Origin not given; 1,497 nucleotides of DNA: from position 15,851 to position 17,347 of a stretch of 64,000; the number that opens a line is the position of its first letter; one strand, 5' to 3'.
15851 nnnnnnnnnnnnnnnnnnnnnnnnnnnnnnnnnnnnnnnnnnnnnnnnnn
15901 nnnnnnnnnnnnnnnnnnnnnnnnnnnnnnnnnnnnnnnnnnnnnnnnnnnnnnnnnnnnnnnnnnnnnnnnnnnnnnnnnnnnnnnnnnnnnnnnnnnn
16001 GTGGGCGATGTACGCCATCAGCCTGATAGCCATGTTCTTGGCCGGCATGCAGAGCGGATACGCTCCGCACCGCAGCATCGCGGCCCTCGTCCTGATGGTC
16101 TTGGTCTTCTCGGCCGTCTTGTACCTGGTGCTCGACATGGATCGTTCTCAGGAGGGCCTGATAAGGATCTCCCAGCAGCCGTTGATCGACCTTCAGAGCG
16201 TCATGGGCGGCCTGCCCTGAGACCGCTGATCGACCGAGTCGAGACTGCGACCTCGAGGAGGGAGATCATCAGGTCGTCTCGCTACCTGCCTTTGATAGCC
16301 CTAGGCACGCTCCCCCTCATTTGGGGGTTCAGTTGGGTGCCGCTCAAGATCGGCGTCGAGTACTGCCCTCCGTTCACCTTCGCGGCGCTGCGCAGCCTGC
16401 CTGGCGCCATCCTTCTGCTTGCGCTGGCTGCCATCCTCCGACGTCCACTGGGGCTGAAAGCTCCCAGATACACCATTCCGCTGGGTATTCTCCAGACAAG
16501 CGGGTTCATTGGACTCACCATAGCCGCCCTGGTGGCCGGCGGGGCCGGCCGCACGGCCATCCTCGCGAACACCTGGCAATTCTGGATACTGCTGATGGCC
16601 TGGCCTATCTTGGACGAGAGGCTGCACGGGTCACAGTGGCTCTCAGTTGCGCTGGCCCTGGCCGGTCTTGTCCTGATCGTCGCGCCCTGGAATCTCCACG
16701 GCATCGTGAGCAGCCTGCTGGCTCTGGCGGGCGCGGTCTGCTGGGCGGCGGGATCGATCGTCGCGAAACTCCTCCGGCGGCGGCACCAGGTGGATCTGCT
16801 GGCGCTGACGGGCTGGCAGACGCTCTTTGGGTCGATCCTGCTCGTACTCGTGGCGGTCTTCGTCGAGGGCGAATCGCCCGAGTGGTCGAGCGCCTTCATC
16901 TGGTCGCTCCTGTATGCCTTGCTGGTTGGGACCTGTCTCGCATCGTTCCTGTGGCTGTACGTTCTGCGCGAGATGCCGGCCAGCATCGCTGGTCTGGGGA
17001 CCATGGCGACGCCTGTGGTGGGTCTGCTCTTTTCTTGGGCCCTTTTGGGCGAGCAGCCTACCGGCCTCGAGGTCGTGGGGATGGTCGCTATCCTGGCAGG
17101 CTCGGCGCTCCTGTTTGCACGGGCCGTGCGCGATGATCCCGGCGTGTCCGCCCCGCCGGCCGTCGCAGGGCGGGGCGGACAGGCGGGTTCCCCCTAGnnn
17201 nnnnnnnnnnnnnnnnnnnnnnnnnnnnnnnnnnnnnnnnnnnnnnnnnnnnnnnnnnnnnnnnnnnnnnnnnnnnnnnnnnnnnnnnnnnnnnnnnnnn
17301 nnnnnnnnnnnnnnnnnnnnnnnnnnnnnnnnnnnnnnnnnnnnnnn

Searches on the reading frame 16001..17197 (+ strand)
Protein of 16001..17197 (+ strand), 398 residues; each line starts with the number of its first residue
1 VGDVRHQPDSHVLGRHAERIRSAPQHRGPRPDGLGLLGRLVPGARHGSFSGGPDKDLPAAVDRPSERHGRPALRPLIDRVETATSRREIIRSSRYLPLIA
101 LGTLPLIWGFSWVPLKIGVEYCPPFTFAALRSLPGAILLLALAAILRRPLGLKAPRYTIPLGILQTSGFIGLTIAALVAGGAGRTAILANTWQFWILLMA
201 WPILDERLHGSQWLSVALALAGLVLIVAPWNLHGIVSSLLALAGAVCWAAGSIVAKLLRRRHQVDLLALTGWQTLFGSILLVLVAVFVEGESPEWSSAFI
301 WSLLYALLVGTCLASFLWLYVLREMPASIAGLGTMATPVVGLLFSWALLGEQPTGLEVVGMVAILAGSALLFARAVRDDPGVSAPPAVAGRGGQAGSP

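Call 13: search_protein_families(library=pfam, proteins=[window:16001-17197:+], max_evalue=0.001)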
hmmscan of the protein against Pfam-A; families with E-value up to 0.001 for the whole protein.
window:16001-17197:+ (398 aa): 1 family
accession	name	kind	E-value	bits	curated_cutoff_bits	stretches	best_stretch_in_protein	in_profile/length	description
PF00892.27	EamA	-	5.4e-41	140.5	28.2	2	239-372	5-134/135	EamA-like transporter family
